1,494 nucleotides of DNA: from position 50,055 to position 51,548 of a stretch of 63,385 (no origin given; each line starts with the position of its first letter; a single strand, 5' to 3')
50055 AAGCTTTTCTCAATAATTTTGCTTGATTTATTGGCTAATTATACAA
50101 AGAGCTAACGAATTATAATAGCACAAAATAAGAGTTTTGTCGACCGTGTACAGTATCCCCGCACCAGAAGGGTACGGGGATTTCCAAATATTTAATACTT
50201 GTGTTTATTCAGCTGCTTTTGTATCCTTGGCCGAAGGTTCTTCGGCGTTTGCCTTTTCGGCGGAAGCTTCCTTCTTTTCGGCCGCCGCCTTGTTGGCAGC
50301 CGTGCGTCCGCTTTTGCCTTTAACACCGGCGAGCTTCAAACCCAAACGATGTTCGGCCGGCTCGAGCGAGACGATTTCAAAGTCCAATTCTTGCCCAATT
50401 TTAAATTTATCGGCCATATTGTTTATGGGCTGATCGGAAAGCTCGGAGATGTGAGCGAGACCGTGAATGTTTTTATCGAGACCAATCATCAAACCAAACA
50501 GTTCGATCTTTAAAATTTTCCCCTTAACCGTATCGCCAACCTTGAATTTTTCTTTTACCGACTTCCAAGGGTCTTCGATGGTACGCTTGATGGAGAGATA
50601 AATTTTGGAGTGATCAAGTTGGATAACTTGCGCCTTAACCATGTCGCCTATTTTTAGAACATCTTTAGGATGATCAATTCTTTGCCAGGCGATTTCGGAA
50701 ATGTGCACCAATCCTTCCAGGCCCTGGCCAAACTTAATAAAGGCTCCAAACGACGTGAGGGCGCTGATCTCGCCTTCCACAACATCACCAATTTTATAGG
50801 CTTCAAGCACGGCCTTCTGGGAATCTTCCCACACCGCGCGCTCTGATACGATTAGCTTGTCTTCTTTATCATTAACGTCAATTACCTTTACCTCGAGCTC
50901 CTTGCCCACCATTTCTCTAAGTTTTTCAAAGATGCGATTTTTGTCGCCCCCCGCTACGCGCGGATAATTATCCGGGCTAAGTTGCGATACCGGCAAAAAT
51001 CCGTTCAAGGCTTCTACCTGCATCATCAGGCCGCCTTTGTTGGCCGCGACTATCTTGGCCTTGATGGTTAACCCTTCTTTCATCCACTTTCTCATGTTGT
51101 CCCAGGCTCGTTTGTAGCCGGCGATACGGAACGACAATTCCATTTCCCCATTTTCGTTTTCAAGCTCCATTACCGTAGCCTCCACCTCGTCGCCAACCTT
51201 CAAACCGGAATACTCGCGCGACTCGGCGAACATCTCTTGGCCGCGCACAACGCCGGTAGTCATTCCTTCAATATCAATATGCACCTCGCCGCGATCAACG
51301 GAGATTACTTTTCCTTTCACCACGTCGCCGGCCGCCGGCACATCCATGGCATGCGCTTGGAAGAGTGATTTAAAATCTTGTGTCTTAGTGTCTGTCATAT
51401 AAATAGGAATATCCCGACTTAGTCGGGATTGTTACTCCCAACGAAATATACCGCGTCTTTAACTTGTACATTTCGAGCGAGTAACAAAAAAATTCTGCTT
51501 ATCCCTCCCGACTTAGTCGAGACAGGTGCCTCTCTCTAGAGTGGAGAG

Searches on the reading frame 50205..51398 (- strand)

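Call 10: search_protein_families(library=pfam, proteins=[window:50205-51398:-], max_evalue=1)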
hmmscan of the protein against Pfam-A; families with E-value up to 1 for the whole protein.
window:50205-51398:- (397 aa): 8 families
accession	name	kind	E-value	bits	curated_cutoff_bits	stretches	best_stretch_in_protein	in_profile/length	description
PF00575.29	S1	-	1.2e-49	167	22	4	202-270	3-73/74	S1 RNA binding domain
PF23459.1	S1_RRP5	-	5.9e-14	52.8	27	2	204-265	4-65/72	RRP5 S1 domain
PF21710.3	Spt6_S1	-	2.7e-08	34.4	27.5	0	204-267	17-81/91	Spt6, S1/OB domain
PF24685.1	OB_RRP5_4th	-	3.4e-07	30.6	31.5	1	309-344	35-70/92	RRP5 OB-fold domain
PF13509.12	S1_2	-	0.0021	18.6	21.8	0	250-293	1-46/61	S1 domain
PF21266.3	RRP4_S1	-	0.034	14.8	27.3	0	21-50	4-33/73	RRP4, S1 domain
PF10447.15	EXOSC1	-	0.043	15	21.2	0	20-79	1-50/112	Exosome component EXOSC1/CSL4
PF22757.1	GeBP-like_C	-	0.32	11.4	27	0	254-284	17-47/68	Glabrous-enhancer-binding protein-like family, C-terminal domain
